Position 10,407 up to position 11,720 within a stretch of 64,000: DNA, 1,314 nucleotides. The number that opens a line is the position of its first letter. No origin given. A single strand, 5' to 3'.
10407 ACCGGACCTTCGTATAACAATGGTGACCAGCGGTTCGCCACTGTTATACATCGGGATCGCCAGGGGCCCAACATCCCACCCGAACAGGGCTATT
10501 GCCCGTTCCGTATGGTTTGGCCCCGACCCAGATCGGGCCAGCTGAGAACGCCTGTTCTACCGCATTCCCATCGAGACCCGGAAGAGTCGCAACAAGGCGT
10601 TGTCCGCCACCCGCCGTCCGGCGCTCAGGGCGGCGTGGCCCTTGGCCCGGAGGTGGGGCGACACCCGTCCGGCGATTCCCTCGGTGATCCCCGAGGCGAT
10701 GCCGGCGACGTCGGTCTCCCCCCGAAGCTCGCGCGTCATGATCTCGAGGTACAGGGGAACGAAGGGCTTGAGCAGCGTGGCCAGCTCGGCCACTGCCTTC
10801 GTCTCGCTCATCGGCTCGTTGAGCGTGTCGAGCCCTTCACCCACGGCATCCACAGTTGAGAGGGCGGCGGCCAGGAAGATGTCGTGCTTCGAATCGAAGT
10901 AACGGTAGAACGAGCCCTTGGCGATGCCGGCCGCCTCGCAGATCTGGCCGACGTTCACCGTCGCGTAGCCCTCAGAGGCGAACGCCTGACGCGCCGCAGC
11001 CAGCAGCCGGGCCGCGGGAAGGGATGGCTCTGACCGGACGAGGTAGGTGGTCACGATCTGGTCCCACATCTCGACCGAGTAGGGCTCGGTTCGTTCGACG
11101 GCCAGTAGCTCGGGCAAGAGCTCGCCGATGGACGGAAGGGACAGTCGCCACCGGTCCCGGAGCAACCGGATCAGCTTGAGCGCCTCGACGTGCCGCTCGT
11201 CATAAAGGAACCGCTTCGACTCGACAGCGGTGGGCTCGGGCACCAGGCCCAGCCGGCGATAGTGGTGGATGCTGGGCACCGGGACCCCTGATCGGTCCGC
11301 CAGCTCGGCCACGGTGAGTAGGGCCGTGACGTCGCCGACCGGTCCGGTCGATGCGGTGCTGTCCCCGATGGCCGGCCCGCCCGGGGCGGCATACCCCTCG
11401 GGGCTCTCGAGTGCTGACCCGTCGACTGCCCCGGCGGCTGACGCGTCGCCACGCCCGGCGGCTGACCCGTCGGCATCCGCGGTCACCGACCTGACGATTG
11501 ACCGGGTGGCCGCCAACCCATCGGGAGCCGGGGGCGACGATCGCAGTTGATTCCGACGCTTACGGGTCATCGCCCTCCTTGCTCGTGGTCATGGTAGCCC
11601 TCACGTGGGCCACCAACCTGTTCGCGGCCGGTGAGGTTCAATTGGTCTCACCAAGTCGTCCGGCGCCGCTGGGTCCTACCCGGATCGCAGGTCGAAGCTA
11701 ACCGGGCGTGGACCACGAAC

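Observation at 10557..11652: Regulator combining a MerR-type and a TetR-type DNA-binding domain, placed directly upstream of the hopanoid operon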

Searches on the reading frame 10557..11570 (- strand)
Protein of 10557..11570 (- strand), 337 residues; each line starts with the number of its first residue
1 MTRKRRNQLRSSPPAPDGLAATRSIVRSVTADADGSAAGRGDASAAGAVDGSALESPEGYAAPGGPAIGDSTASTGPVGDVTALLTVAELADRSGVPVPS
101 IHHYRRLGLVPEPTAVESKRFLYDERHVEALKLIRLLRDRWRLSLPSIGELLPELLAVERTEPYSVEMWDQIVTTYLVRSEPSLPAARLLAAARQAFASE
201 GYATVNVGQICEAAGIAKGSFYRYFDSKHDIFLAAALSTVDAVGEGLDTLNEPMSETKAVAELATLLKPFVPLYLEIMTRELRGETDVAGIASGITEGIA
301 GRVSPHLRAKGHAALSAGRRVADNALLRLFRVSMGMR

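Call 3: search_protein_families(library=pfam, proteins=[window:10557-11570:-], max_evalue=1)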
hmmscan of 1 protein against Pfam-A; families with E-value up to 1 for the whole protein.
window:10557-11570:- (337 aa): 6 families
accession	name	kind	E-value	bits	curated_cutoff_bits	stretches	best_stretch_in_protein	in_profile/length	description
PF00440.29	TetR_N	-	1.9e-18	66.4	24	2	189-235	1-47/47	Bacterial regulatory proteins, tetR family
PF13411.12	MerR_1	-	1.1e-12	48.3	21.6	1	86-154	2-68/69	MerR HTH family regulatory protein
PF00376.29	MerR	-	1e-05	25.7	28.2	1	86-114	1-29/38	MerR family regulatory protein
PF09339.16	HTH_IclR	-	0.00012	22.2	22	1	85-104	19-38/52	IclR helix-turn-helix domain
PF12728.13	HTH_17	-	0.025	15.3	27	1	84-129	1-44/51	Helix-turn-helix domain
PF02796.21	HTH_7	-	0.21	12.2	23.8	1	207-226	24-43/45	Helix-turn-helix domain of resolvase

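Call 4: search_protein_families(library=ncbifam, proteins=[window:10557-11570:-], max_evalue=1)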
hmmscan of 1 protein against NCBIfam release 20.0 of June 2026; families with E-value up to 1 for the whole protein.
window:10557-11570:- (337 aa): 32 families (the best 25 are shown)
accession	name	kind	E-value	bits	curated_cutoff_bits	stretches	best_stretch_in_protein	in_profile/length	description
TIGR03968.1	mycofact_TetR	equivalog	4.3e-10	39.5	224.9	1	186-261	11-86/190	mycofactocin system transcriptional regulator MftR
NF041196.1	ScbR_bind_reg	equivalog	3e-08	34.1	150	1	188-251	10-73/191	ScbR family autoregulator-binding transcription factor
NF053878.1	FATransRegFadRBac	equivalog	1.4e-07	31.5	200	1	188-264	7-81/190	fatty acid metabolism transcriptional regulator FadR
TIGR02047.1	CadR-PbrR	equivalog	2.2e-07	31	151.45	1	86-148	2-63/127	Cd(II)/Pb(II)-responsive transcriptional regulator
NF058643.1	TranRegCurRPseudo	equivalog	5.1e-07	29.5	300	1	188-230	11-53/193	TetR family transcriptional repressor CurR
NF053731.1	TransRegFasRMycb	equivalog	6.7e-07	29.3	330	1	187-247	14-74/199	HTH-type transcriptional activator FasR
NF050111.1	TransRegSACE7040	equivalog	8.6e-07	29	250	1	188-240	5-56/186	SACE_7040 family transcriptional regulator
TIGR03384.1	betaine_BetI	equivalog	1.5e-06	28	201.3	1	187-241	11-65/189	choline-binding transcriptional repressor BetI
NF051457.1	acryl_TF_AcuR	equivalog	4.9e-06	26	247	1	188-230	21-63/204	acrylate utilization transcriptional regulator AcuR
NF033703.1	transcr_KstR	equivalog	1.9e-05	24.4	280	1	188-254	11-81/185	cholesterol catabolism transcriptional regulator KstR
TIGR02051.1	MerR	equivalog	2.9e-05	24.3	150.85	1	86-152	1-66/124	mercury resistance transcriptional regulator MerR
TIGR03613.1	RutR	equivalog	3.8e-05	23.6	368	1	188-263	12-87/202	pyrimidine utilization regulatory protein R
NF051852.1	efflux_TF_MtrR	exception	6.6e-05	22.8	280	1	188-247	14-73/205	multidrug efflux system transcriptional repressor MtrR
TIGR02044.1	CueR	equivalog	9.7e-05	22.4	147.4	1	87-152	3-67/127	Cu(I)-responsive transcriptional regulator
NF007949.0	PRK10668.1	equivalog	9.9e-05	21.9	271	1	188-234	15-61/216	multidrug efflux transporter transcriptional repressor AcrR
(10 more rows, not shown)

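Call 6: find_homologous_proteins(query=window:10557-11570:-)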
Query window:10557-11570:- (337 aa): 219 proteins with E <= 0.001 among 8000 candidates; the best 120 are listed.
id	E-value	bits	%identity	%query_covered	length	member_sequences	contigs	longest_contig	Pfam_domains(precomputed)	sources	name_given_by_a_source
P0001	2.0e-202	690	96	100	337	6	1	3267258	PF00376.30,PF13411.13,PF00440.30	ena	-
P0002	5.4e-161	554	81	100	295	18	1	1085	PF00376.30,PF13411.13,PF00440.30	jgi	jgi:AcrR family transcriptional regulator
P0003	1.4e-149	516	88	82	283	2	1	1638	PF00376.30,PF13411.13,PF00440.30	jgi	jgi:AcrR family transcriptional regulator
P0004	2.2e-148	512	92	75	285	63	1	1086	PF00376.30,PF13411.13,PF00440.30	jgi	jgi:AcrR family transcriptional regulator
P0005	2.5e-133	463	82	77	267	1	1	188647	PF13411.13,PF00440.30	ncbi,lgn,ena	-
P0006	5.7e-129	448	77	81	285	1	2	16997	PF13411.13,PF00440.30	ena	-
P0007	2.0e-126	440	75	81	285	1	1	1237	PF13411.13,PF00440.30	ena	-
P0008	2.0e-118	414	71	79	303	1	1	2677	PF00376.30,PF13411.13,PF00440.30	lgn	-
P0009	2.3e-117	410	71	77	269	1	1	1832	PF00376.30,PF13411.13,PF00440.30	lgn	-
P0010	5.1e-115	403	76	72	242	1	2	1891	PF13411.13,PF00440.30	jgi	jgi:AcrR family transcriptional regulator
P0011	1.1e-105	372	70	75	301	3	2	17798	PF00376.30,PF13411.13,PF00440.30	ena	-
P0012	7.1e-105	369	70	76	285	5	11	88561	PF13411.13,PF00440.30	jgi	jgi:AcrR family transcriptional regulator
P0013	7.4e-102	359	63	83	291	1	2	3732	PF00376.30,PF13411.13,PF00440.30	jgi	jgi:AcrR family transcriptional regulator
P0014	1.9e-101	358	68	75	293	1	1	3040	PF00376.30,PF13411.13,PF00440.30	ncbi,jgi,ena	jgi:AcrR family transcriptional regulator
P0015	2.5e-99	351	55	100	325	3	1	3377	PF00376.30,PF13411.13,PF00440.30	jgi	jgi:AcrR family transcriptional regulator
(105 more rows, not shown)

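Call 9: find_related_loci(query=A1, collection=genome_contigs, flank=8000)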
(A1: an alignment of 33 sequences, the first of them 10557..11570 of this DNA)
Query A1 (337 aa) in genome_contigs; peptide patterns used: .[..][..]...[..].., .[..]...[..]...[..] (x = any residue, [..] = any of these).
599 stretches matched a pattern (row limit reached: there are more); 490 encode a relative of the query (tblastn E <= 1e-3); the best 80 are kept; 80 distinct loci.
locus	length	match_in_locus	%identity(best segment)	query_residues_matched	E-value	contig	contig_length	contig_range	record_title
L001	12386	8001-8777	92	78-337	1e-157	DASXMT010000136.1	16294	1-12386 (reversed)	MAG TPA_asm: Acidimicrobiales bacterium isolate SMAG_U5335 k141_3001433, whole genome shotgun sequence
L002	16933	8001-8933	50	37-334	8e-88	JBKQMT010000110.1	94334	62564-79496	MAG: Acidimicrobiales bacterium isolate LABRr1A1B1C__bin_78 LABRr1A1B1C_000000204198, whole genome shotgun sequence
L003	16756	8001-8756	56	83-334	6e-85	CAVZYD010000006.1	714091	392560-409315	MAG: uncultured Acidimicrobiaceae bacterium isolate MFD01828.bin.2.85 genome assembly, contig: contig_13671, whole genom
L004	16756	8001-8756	56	83-334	1e-86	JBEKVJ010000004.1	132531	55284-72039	MAG: Acidimicrobiales bacterium isolate SPRUCE 601 SPRUCE_601_4, whole genome shotgun sequence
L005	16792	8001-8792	51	47-312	6e-79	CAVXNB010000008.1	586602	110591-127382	MAG: uncultured Acidimicrobiaceae bacterium isolate MFD00731.bin.2.220 genome assembly, contig: contig_7305, whole genom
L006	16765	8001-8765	54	80-334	1e-78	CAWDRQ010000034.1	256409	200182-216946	MAG: uncultured Acidimicrobiaceae bacterium isolate MFD04492.bin.2.153 genome assembly, contig: contig_8379, whole genom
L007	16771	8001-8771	55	78-334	5e-78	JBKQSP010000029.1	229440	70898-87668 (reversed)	MAG: Acidimicrobiales bacterium isolate MHr1A1B1C__bin_13 MHr1A1B1C_000000071516, whole genome shotgun sequence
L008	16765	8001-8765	52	74-331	5e-76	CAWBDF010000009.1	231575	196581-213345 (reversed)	MAG: uncultured Acidimicrobiaceae bacterium isolate MFD00731.bin.1.165 genome assembly, contig: contig_94076, whole geno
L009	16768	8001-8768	52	67-331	3e-74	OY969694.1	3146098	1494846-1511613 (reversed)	MAG: uncultured Acidimicrobiaceae bacterium isolate MFD00008.bin.2.102 genome assembly, chromosome: 1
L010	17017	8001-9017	44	10-337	5e-62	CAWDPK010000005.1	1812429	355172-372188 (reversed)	MAG: uncultured Acidimicrobiaceae bacterium isolate MFD09222.bin.2.166 genome assembly, contig: contig_58816, whole geno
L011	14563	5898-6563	50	79-299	1e-53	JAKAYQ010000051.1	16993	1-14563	MAG: Actinomycetes bacterium isolate YS5.bin29 NODE_2129_length_16993_cov_2.900095, whole genome shotgun sequence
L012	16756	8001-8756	46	85-336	8e-51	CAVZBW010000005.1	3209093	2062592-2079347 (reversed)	MAG: uncultured Actinomycetes bacterium isolate MFD00991.bin.2.130 genome assembly, contig: contig_6975, whole genome sh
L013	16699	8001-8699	38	63-277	3e-39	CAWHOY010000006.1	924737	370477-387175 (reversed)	MAG: uncultured Acidimicrobiaceae bacterium isolate MFD09222.bin.1.185 genome assembly, contig: contig_73587, whole geno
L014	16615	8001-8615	36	85-303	7e-35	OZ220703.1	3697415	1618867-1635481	MAG: Acidimicrobiales bacterium isolate 8adfe4d6-2910-4d5b-99a4-34b3ebb1dbab genome assembly, chromosome: 1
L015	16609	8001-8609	36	87-303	1e-34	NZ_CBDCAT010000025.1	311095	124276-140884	MAG: Candidatus Poriferisocius sp. isolate 6a58050e-6236-4a06-828a-e3003a3fcb77 contig_25, whole genome shotgun sequence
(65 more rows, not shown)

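Call 14: search_solved_structures(query=window:10557-11570:-, max_evalue=0.01, show_alignments=2)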
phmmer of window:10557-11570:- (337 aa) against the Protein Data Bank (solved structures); distinct sequences matched with E-value up to 0.01: 111 (the best 60 are shown).
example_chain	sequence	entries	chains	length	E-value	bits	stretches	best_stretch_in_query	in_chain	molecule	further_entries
9b7y_A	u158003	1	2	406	2.5e-09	40.5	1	188-238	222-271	Transcriptional repressor Mce3R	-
3aqs_A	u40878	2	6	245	3.9e-07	33.3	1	183-254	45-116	Bacterial regulatory proteins, tetR family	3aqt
5mqq_A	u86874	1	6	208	5.1e-07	32.9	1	185-251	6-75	AmtR protein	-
6gy3_A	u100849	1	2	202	6.7e-07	32.5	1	185-251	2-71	AmtR protein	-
4ua1_A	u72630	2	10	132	8.3e-07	32.2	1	87-171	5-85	Regulatory protein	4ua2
3nrg_A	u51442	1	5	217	8.7e-07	32.1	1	183-235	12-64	TetR family transcriptional regulator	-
5dy1_A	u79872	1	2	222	1.2e-06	31.6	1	185-242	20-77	TetR family transcriptional regulator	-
5dy0_A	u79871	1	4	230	1.3e-06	31.5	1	185-242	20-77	TetR family transcriptional regulator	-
5gpa_A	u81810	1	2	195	1.3e-06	31.5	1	188-266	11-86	Transcriptional regulator (TetR/AcrR family)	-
5dxz_A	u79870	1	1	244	1.5e-06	31.4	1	184-242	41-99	TetR family transcriptional regulator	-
5gp9_A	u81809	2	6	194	1.5e-06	31.4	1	188-266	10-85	Transcriptional regulator (TetR/AcrR family)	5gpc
3bjb_A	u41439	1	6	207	3.3e-06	30.2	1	186-259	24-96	Probable transcriptional regulator, TetR family protein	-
8svd_A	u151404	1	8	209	6.7e-06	29.2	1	181-238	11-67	DarR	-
8sua_A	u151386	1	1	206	6.9e-06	29.2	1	181-238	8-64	DarR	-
6ayh_A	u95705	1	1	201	1e-05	28.6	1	181-239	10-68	TetR family transcriptional regulator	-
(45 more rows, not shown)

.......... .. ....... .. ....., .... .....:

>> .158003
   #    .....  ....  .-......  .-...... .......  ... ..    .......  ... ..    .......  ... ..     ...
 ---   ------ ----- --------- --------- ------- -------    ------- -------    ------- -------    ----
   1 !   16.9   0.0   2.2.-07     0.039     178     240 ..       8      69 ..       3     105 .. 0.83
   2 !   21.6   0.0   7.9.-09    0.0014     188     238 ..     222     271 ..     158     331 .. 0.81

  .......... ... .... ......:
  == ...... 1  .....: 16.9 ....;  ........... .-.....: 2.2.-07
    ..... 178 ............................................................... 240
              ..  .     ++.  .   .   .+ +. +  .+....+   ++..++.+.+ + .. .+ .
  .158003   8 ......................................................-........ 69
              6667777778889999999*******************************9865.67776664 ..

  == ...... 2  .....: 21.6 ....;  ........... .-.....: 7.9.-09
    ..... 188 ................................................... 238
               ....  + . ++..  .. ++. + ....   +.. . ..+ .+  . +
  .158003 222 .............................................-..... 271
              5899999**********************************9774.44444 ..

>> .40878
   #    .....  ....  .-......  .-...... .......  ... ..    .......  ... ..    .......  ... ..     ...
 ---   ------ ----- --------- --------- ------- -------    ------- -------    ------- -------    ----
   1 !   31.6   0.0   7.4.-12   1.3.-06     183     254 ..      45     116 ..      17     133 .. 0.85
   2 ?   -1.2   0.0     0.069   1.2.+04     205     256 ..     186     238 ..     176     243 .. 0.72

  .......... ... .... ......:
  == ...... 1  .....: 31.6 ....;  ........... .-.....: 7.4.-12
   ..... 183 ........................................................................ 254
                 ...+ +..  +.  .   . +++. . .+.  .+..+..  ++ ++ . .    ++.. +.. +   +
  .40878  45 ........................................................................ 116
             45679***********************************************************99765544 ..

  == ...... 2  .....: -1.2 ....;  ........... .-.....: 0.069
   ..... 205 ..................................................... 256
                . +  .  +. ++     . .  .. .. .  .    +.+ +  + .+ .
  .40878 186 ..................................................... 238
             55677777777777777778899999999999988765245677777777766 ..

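Call 21: predict_structure(alignment_id=A1)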
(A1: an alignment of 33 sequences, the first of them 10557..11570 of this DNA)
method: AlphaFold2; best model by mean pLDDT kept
length: 337 residues; sequences in the alignment: 33
mean_pLDDT: 77.0   pTM: 0.50
mean pLDDT of the five models: 77.0, 76.6, 75.6, 75.3, 74.0
residues with pLDDT >= 90: 180; 70-90: 56; 50-70: 25; < 50: 76
segments of 3 or more residues with pLDDT < 50: 8-12, 17-56, 58-81
pLDDT, mean of each block of 10 residues (from residue 1): 42 42 33 37 39 39 37 36 84 95 93 86 92 90 82 79 69 63 78 97 97 93 94 96 94 94 97 95 94 94 93 92 95 77
secondary structure, 60 per line:
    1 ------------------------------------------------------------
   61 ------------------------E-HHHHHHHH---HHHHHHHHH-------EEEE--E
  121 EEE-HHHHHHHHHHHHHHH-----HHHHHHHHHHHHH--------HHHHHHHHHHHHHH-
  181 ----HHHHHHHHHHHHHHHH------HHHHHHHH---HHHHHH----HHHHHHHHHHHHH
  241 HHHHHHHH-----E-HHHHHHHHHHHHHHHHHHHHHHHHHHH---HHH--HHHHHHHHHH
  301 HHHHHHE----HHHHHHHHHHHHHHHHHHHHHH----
elements in order: H87-94 H98-106 E114-117 E120-123 H125-139 H145-157 H166-179 H185-200 H207-214 H218-223 H228-248 H256-282 H291-306 H312-333

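Call 25: fold_search(model_id=the predicted structure, library=pdb)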
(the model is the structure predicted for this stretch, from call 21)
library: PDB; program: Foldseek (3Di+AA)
matches with E <= 10: 1072; with E <= 0.001: 5
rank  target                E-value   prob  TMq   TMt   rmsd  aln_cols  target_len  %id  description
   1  6o6p_B                3.0e-04  1.00  0.26  0.42   7.1       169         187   18  Structure of the regulator FasR from Mycobacterium tuberculosis in complex with DNA (released 2020-03-11)
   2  6o6o_A                3.4e-04  1.00  0.32  0.50   5.2       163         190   18  Structure of the regulator FasR from Mycobacterium tuberculosis (released 2020-03-11)
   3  6o6o_B                4.3e-04  1.00  0.25  0.41   7.6       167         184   18  Structure of the regulator FasR from Mycobacterium tuberculosis (released 2020-03-11)
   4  6o6n                  6.3e-04  1.00  0.31  0.47   5.6       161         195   19  Structure of the regulator FasR from Mycobacterium tuberculosis in complex with C20-CoA (released 2020-03-11)
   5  3whb_B                8.3e-04  1.00  0.33  0.52   5.2       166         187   19  Crystal structure of FadR from Bacillus subtilis, a transcriptional regulator involved in the regulation of fatty acid (released 2014-03-19)
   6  5mqq_A                1.0e-03  1.00  0.24  0.37  10.0       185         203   23  Transcriptional repressor AmtR of corynebacterium glutamicum (released 2017-03-15)
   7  5mqq_C                1.0e-03  1.00  0.24  0.36  10.1       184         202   23  Transcriptional repressor AmtR of corynebacterium glutamicum (released 2017-03-15)
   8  3whc_C                1.1e-03  1.00  0.33  0.53   4.9       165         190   19  Crystal structure of a transcriptional regulator FadR from Bacillus subtilis in complex with stearoyl-CoA (released 2014-03-19)
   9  8sua                  1.1e-03  1.00  0.28  0.45   8.8       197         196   18  Structure of M. baixiangningiae DarR-ligand complex (released 2023-11-01)
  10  7ngg                  1.1e-03  1.00  0.33  0.52   5.9       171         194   16  Mycobacterium tuberculosis transcriptional regulator EthR with bound inhibitory compound (released 2022-02-23)
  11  3ang_C                1.1e-03  1.00  0.26  0.37   9.0       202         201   19  Crystal structure of Thermus thermophilus FadR in complex with E. coli-derived dodecyl-CoA (released 2011-03-09)
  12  5nz0                  1.2e-03  1.00  0.32  0.51   5.8       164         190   17  Structure of Transcriptional Regulatory Repressor Protein - EthR from Mycobacterium Tuberculosis in complex with linezol (released 2018-05-30)
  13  3tp3                  1.2e-03  1.00  0.32  0.50   5.9       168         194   17  Structure of HTH-type transcriptional regulator EthR, G106W mutant (released 2011-12-21)
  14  5mqq_B                1.2e-03  1.00  0.23  0.35   9.9       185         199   22  Transcriptional repressor AmtR of corynebacterium glutamicum (released 2017-03-15)
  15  2dg8_C                1.3e-03  1.00  0.33  0.57   4.1       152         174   20  Crystal structure of the putative trasncriptional regulator SCO7518 from Streptomyces coelicolor A3(2) (released 2007-03-13)
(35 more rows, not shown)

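Call 41: find_encoding_contigs(protein=P0001, flank=3000, max_places=3)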
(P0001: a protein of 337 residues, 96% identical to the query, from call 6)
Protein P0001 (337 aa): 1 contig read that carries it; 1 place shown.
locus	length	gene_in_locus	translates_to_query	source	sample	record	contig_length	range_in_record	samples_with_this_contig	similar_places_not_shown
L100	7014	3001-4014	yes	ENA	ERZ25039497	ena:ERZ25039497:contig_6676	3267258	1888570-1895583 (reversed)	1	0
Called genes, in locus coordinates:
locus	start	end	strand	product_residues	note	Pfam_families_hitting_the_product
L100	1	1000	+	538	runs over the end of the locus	-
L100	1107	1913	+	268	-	PF00106:adh_short, PF08659:KR, PF13561:adh_short_C2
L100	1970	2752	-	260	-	PF01522:Polysacc_deac_1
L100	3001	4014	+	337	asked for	PF13411:MerR_1, PF00376:MerR (faint), PF00440:TetR_N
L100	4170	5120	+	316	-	PF00494:SQS_PSY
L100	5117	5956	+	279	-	PF00494:SQS_PSY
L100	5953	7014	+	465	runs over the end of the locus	PF00070:Pyr_redox (faint), PF00890:FAD_binding_2 (weak), PF01266:DAO, PF01593:Amino_oxidase, PF03486:HI0933_like (faint), PF07992:Pyr_redox_2 (faint), PF12831:FAD_oxidored, PF13450:NAD_binding_8, +1 more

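Call 42: find_encoding_contigs(protein=P0005, flank=3000, max_places=3)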
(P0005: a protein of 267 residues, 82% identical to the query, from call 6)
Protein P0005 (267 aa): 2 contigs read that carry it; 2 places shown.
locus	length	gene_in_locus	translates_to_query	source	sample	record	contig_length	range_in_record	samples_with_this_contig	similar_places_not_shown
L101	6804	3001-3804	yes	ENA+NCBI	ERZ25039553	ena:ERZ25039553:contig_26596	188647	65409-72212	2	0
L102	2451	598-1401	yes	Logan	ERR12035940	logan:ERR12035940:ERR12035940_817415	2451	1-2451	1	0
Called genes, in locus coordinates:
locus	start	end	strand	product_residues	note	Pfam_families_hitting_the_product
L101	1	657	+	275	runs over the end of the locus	PF00950:ABC-3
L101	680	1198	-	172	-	PF01475:FUR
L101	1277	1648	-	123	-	PF02537:CRCB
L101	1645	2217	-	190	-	PF02537:CRCB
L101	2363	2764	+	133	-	PF13673:Acetyltransf_10, PF00583:Acetyltransf_1, PF13508:Acetyltransf_7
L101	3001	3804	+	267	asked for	PF13411:MerR_1, PF00440:TetR_N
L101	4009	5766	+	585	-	PF00494:SQS_PSY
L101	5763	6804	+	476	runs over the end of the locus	PF00070:Pyr_redox (faint), PF00890:FAD_binding_2 (weak), PF01134:GIDA (weak), PF01266:DAO, PF01593:Amino_oxidase, PF07992:Pyr_redox_2 (weak), PF12831:FAD_oxidored, PF13450:NAD_binding_8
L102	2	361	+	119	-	?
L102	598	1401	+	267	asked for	PF13411:MerR_1, PF00440:TetR_N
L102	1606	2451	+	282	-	?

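Call 51: search_protein_representatives(alignment_id=A1)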
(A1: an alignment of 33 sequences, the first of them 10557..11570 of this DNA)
Query: 33 sequences, 291 profile positions. Proteins with E-value up to 0.001 (for the whole library): 76449; up to 1e-10: 1785; up to 1e-30: 116. The best 150 are listed.
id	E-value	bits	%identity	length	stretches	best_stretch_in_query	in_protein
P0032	4.0e-142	489.2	-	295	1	1-287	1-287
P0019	3.2e-112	391.1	-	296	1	23-289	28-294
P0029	1.0e-106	373.0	-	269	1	28-285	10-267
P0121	8.4e-98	343.7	-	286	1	26-288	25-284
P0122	2.1e-86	306.3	-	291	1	18-264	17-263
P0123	4.3e-85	302.0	-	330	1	25-262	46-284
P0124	2.2e-78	280.0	-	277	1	26-285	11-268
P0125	3.4e-78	279.4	-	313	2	115-287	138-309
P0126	7.1e-78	278.3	-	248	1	44-286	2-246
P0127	3.4e-77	276.1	-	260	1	44-286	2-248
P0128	2.6e-73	263.3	-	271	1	24-282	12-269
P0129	1.3e-68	247.8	-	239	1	30-252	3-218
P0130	3.1e-68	246.7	-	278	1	32-285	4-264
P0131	1.1e-66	241.6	-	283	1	32-285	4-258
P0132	4.7e-66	239.5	-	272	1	25-284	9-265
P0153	1.1e-54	202.2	-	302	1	32-194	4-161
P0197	2.5e-41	158.4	-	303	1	31-193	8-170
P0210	1.6e-37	145.9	-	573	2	19-186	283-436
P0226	1.3e-33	133.1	-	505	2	30-185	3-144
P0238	3.4e-29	118.5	-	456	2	33-186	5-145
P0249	1.6e-25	106.5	-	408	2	30-183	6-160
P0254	2.3e-24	102.7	-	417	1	35-185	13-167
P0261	6.9e-24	101.1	-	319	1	31-195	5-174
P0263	1.2e-23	100.4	-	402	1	28-184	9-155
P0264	1.2e-23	100.4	-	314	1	29-192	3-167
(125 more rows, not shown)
